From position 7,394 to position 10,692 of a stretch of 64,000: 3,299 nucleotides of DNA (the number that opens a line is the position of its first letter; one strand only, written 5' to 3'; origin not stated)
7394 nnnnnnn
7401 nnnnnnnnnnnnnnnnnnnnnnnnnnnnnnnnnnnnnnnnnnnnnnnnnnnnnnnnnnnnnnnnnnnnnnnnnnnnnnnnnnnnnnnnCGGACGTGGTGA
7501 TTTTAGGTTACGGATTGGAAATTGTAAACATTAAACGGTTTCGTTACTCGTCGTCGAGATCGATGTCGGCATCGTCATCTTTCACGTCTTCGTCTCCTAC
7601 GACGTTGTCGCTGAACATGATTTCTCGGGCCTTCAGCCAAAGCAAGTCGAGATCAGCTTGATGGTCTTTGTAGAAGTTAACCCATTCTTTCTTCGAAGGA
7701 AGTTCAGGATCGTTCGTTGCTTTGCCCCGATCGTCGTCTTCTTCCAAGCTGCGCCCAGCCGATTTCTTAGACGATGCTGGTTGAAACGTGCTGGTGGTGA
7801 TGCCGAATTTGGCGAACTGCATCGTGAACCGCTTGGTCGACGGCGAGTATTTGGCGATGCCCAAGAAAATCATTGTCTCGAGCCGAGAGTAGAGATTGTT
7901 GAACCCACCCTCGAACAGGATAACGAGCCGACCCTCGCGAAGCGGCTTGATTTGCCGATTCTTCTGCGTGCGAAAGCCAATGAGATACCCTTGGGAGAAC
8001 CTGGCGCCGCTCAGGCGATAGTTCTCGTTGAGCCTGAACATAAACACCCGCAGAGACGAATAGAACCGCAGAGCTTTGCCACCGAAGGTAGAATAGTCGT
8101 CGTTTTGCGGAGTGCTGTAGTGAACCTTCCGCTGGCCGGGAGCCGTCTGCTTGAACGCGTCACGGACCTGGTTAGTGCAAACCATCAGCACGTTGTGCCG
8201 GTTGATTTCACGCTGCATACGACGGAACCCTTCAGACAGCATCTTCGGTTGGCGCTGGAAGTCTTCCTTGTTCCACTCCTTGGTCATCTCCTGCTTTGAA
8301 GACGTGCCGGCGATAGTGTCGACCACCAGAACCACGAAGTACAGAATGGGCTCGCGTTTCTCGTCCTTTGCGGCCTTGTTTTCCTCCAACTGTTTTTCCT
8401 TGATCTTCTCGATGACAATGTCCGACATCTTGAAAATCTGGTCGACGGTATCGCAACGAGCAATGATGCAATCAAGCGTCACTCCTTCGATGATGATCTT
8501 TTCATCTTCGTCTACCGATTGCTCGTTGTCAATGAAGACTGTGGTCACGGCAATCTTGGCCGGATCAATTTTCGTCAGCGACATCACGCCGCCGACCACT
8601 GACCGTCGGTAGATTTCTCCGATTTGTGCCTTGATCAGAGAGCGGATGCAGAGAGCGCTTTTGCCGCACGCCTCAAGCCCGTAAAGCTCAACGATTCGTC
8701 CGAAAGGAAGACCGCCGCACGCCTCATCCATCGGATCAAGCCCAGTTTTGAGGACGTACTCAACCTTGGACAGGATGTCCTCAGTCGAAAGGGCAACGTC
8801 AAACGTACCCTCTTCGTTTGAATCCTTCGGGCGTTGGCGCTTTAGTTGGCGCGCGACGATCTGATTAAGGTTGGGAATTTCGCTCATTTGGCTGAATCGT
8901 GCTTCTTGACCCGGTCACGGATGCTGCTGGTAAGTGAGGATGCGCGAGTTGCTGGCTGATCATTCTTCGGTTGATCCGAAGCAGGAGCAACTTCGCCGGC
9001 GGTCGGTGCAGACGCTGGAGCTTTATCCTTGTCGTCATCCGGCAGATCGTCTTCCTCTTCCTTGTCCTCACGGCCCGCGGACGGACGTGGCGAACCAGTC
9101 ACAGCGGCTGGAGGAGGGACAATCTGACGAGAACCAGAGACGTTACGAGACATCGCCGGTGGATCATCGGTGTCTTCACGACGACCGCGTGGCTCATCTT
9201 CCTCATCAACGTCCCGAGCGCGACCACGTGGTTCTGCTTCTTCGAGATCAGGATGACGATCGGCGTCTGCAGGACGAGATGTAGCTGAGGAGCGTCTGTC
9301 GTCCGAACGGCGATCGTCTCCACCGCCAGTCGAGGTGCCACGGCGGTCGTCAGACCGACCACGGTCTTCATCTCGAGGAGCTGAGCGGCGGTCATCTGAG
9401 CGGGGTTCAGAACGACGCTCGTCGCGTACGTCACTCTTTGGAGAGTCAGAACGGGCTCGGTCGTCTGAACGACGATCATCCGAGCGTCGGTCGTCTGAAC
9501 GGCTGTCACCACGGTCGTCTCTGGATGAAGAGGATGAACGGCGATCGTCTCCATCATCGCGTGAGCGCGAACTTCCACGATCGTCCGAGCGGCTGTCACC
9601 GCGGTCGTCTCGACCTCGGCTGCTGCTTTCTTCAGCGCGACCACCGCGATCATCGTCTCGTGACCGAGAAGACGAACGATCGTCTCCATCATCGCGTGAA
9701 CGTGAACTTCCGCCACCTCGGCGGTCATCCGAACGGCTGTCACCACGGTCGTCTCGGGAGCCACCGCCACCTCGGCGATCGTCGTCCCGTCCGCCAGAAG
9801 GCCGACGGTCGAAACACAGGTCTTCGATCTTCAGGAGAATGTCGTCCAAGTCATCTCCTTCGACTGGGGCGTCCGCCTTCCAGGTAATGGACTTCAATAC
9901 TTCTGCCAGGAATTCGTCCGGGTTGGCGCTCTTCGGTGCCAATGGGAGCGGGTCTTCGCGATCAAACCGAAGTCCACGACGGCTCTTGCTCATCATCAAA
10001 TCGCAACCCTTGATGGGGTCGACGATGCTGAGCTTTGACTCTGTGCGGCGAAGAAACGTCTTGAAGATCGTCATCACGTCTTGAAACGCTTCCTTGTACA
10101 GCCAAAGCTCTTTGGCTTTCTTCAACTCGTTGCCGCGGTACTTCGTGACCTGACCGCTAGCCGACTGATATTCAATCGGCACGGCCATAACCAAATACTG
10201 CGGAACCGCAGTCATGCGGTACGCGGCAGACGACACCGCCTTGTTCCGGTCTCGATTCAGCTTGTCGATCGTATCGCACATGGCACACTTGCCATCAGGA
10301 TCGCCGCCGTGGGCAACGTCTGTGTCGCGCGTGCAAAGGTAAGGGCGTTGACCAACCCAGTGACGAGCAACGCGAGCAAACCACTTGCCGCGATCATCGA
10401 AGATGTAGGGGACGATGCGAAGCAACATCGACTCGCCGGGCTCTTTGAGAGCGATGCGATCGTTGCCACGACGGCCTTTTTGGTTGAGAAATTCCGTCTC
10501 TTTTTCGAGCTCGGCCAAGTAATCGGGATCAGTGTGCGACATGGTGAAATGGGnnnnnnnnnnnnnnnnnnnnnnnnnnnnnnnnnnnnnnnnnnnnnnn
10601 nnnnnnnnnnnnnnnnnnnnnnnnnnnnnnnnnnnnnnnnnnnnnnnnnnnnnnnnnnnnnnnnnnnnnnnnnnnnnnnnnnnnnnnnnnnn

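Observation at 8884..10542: SR-protein-like RD/RS/RGG-rich 300-aa tail on a Zn-ribbon protein in the replication module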

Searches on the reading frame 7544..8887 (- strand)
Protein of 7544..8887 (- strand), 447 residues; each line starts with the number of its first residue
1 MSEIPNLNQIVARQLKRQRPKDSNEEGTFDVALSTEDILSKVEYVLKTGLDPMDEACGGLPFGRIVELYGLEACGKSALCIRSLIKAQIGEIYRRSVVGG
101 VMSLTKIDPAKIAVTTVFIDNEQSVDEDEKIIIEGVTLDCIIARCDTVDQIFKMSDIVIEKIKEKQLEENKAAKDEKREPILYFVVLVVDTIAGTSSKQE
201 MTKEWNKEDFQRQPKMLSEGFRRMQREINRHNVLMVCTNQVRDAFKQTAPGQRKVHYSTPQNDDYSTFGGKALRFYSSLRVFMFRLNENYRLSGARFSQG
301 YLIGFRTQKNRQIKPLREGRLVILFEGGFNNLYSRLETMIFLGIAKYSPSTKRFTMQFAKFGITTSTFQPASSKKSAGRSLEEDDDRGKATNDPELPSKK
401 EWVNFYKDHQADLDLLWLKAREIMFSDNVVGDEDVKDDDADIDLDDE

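Call 4: search_protein_families(library=pfam, proteins=[window:7544-8887:-], max_evalue=1)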
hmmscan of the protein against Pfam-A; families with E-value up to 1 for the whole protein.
window:7544-8887:- (447 aa): 4 families
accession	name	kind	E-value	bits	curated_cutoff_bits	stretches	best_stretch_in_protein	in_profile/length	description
PF00154.27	RecA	-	7.8e-21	75.1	27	2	186-329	133-261/262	recA bacterial DNA recombination protein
PF08423.17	Rad51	-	0.00047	20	22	1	46-244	8-178/244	Rad51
PF06745.19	ATPase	-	0.0017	18.2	26.6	1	47-86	2-42/231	KaiC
PF01214.23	CK_II_beta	-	0.2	11.9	27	1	147-222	35-109/182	Casein kinase II regulatory subunit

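Call 5: search_protein_families(library=phrogs, proteins=[window:7544-8887:-], max_evalue=0.01)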
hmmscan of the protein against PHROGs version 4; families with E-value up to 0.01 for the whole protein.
window:7544-8887:- (447 aa): 2 families
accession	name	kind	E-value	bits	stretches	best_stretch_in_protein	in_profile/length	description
phrog_97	-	other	1.9e-33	117.4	1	33-283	37-251/506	UvsX-like recombinase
phrog_8337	-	DNA, RNA and nucleotide metabolism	2.6e-14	54.3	2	114-245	99-214/273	DNA repair protein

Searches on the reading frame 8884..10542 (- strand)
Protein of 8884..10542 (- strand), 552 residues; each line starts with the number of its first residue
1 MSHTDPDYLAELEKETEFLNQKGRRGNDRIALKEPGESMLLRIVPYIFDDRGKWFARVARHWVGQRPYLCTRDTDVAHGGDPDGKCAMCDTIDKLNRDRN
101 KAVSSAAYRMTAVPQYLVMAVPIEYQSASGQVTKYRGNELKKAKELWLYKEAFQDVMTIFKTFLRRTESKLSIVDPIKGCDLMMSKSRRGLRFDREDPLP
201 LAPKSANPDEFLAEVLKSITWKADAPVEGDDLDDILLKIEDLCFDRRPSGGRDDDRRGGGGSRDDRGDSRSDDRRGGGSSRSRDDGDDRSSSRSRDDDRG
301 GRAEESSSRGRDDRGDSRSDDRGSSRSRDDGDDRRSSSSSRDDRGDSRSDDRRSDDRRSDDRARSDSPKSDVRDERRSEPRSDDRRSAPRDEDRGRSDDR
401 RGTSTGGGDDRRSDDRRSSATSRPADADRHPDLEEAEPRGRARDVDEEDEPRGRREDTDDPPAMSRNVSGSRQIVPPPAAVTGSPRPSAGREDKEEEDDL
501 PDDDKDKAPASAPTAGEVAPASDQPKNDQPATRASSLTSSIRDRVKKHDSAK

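Call 4: search_protein_families(library=pfam, proteins=[window:8884-10542:-], max_evalue=1)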
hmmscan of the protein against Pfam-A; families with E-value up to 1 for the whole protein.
window:8884-10542:- (552 aa): 0 families

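Call 5: search_protein_families(library=phrogs, proteins=[window:8884-10542:-], max_evalue=0.01)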
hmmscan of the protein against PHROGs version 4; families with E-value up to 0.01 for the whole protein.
window:8884-10542:- (552 aa): 0 families

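Call 6: search_solved_structures(query=window:8884-10542:-, max_evalue=10, show_alignments=3)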
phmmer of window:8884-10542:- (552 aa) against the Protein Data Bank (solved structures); distinct sequences matched with E-value up to 10: 2.
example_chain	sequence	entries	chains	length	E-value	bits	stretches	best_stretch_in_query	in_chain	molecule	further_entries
9h6e_D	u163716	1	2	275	0.12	14.8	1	260-326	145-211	Two-component response regulator ARR1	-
8xat_A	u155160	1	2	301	0.18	14.1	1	260-326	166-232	Two-component response regulator ARR1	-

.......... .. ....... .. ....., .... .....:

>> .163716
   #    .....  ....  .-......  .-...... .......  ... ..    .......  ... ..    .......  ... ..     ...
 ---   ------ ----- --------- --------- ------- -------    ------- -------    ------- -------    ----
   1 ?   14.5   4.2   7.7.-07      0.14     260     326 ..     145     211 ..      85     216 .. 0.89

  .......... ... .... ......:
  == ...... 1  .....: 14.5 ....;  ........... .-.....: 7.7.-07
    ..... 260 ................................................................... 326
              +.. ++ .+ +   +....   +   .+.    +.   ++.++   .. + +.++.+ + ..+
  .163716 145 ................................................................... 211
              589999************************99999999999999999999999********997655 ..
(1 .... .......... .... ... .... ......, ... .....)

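Call 40: find_encoding_contigs(protein=window:8884-10542:-, flank=10000, max_places=6)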
Protein window:8884-10542:- (552 aa): 2 contigs read that carry it; 2 places shown.
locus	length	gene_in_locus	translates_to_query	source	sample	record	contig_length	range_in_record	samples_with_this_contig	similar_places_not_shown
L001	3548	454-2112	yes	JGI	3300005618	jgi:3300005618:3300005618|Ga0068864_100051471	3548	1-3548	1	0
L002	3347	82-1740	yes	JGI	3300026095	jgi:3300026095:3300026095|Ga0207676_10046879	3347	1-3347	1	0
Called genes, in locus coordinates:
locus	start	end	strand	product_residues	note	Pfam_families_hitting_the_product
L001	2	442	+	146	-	?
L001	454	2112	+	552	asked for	-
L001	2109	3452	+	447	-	PF00154:RecA_N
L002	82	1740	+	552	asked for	-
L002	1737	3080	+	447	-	PF00154:RecA_N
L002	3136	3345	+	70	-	?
